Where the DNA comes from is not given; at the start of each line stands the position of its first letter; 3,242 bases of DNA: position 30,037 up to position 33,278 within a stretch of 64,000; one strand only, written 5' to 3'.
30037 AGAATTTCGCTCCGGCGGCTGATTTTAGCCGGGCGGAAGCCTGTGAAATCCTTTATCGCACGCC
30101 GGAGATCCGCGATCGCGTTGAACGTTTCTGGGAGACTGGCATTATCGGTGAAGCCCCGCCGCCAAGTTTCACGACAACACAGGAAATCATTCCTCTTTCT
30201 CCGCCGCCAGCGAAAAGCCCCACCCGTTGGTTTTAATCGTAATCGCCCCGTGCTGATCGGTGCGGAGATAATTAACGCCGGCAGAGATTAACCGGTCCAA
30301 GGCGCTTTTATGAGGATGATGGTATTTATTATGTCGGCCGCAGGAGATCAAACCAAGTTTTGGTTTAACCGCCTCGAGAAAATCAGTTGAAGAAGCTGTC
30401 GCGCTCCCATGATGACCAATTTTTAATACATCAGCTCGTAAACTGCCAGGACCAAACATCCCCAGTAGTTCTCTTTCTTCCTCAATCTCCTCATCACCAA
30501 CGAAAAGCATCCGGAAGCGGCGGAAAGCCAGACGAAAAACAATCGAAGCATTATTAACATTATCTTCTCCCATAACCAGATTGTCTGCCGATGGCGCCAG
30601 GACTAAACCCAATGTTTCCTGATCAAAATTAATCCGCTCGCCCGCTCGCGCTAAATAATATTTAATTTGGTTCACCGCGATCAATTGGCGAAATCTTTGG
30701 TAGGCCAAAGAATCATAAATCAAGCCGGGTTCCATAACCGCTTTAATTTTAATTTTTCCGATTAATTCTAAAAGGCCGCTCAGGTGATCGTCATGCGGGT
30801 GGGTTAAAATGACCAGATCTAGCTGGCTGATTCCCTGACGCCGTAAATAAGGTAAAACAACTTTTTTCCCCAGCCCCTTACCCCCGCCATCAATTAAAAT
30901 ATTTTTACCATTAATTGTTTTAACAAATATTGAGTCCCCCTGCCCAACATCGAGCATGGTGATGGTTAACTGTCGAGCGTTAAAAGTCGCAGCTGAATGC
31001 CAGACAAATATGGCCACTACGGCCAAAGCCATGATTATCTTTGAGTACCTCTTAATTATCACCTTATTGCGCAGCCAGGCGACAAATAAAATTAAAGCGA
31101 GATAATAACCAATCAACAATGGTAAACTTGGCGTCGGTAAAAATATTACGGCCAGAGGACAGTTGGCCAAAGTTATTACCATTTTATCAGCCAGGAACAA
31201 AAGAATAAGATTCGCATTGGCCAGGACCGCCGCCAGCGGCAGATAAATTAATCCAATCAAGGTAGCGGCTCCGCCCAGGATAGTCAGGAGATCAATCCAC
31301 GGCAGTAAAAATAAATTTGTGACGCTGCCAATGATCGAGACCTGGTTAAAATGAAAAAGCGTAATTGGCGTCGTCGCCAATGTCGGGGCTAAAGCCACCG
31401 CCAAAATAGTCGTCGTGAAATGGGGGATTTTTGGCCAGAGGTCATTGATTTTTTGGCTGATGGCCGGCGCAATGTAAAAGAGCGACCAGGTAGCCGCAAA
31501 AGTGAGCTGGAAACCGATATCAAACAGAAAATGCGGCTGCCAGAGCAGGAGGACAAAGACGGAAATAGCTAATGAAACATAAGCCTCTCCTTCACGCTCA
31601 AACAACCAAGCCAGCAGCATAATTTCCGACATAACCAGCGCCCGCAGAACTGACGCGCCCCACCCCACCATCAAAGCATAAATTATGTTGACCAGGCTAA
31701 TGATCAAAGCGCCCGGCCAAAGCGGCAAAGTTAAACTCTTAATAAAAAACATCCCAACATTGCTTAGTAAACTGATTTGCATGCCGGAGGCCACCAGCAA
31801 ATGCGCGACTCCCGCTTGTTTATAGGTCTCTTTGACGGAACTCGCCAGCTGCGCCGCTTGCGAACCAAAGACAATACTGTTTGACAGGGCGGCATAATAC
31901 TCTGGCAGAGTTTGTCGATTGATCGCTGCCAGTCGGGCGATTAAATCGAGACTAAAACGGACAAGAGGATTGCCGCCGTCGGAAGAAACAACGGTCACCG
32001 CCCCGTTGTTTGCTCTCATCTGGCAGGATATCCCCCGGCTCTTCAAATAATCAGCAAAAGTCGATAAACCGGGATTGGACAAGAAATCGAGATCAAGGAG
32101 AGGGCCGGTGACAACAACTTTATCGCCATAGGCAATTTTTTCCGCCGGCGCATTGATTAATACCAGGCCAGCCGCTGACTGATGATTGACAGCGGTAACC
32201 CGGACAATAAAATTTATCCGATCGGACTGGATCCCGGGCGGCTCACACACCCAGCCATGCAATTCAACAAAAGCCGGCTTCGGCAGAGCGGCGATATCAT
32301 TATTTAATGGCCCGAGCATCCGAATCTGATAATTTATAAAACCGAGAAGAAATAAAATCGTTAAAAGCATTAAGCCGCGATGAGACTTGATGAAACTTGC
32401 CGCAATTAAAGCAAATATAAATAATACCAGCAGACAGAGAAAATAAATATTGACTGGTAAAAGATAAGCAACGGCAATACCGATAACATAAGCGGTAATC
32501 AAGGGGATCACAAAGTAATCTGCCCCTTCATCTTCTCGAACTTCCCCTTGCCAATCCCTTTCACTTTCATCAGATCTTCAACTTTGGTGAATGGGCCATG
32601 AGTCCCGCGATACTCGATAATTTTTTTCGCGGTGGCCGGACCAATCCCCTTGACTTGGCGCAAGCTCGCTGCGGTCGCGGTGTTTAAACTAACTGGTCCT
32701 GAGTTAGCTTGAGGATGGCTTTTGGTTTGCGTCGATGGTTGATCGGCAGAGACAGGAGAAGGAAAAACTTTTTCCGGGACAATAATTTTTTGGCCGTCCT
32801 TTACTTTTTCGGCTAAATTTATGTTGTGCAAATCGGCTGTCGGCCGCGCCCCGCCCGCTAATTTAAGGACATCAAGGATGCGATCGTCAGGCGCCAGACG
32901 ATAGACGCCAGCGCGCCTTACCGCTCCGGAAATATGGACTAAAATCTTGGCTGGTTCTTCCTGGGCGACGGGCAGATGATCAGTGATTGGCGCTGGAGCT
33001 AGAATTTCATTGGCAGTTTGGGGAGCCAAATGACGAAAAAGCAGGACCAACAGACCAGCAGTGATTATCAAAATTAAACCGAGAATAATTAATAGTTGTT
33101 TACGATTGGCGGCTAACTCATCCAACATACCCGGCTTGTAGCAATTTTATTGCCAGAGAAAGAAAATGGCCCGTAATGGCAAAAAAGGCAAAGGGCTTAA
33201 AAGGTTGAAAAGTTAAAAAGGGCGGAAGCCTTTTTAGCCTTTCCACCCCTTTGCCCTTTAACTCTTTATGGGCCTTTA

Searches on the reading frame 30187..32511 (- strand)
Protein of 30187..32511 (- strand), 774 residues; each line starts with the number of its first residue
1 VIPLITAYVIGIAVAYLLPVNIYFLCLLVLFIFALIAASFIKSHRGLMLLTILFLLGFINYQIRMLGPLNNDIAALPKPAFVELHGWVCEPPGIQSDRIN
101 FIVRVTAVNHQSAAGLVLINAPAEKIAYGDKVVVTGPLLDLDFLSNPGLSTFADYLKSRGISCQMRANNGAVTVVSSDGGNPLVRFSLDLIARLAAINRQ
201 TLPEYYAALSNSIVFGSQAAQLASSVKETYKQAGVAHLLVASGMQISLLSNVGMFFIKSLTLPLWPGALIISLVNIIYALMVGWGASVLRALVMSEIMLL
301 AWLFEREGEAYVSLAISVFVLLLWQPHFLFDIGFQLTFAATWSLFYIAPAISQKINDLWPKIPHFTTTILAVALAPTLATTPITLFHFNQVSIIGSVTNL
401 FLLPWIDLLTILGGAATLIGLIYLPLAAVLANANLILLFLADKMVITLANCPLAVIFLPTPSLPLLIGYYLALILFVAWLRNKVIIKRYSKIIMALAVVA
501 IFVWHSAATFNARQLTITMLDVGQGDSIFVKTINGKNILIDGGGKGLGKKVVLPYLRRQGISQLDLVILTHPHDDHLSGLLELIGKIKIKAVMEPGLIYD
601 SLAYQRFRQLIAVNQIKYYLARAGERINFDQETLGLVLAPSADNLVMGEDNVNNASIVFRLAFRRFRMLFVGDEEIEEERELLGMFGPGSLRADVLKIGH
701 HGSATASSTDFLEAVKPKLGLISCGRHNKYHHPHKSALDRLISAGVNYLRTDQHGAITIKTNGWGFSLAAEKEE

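Call 26: search_protein_families(library=pfam, proteins=[window:30187-32511:-], max_evalue=0.00001)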
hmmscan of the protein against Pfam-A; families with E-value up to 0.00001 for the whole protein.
window:30187-32511:- (774 aa): 4 families
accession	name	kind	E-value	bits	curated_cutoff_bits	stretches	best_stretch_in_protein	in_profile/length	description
PF03772.21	Competence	-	1e-50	173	23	1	214-481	2-268/270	Competence protein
PF13567.11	DUF4131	-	1.4e-18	67.6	31.6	1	18-169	3-161/165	Domain of unknown function (DUF4131)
PF00753.33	Lactamase_B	-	5.1e-18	66.2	22.7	1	521-725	2-195/196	Metallo-beta-lactamase superfamily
PF12706.13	Lactamase_B_2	-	5.8e-06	26.5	27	0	537-676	2-146/200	Beta-lactamase superfamily domain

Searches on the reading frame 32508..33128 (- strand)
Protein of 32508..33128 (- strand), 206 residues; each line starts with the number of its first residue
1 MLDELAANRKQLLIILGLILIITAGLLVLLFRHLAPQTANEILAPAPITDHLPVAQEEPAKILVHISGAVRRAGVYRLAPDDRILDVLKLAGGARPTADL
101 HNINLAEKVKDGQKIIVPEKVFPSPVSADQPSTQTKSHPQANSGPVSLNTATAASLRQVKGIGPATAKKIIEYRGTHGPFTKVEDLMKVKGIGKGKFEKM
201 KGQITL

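Call 65: search_protein_families(library=pfam, proteins=[window:32508-33128:-], max_evalue=0.00001)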
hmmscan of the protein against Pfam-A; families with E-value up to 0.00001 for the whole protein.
window:32508-33128:- (206 aa): 5 families
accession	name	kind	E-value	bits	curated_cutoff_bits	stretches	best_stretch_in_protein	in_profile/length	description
PF12836.13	HHH_3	-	5.6e-24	84.5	27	1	142-205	2-65/65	Helix-hairpin-helix motif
PF00633.29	HHH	-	2.1e-11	43.5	24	1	147-173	4-30/30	Helix-hairpin-helix motif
PF10531.15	SLBB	-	9.1e-11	41.9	27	1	64-116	2-53/55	SLBB domain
PF14579.12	HHH_6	-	2.6e-06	28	25.6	1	154-198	25-72/90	Helix-hairpin-helix motif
PF14520.12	HHH_5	-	7.5e-06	26.8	27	0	151-172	32-53/57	Helix-hairpin-helix domain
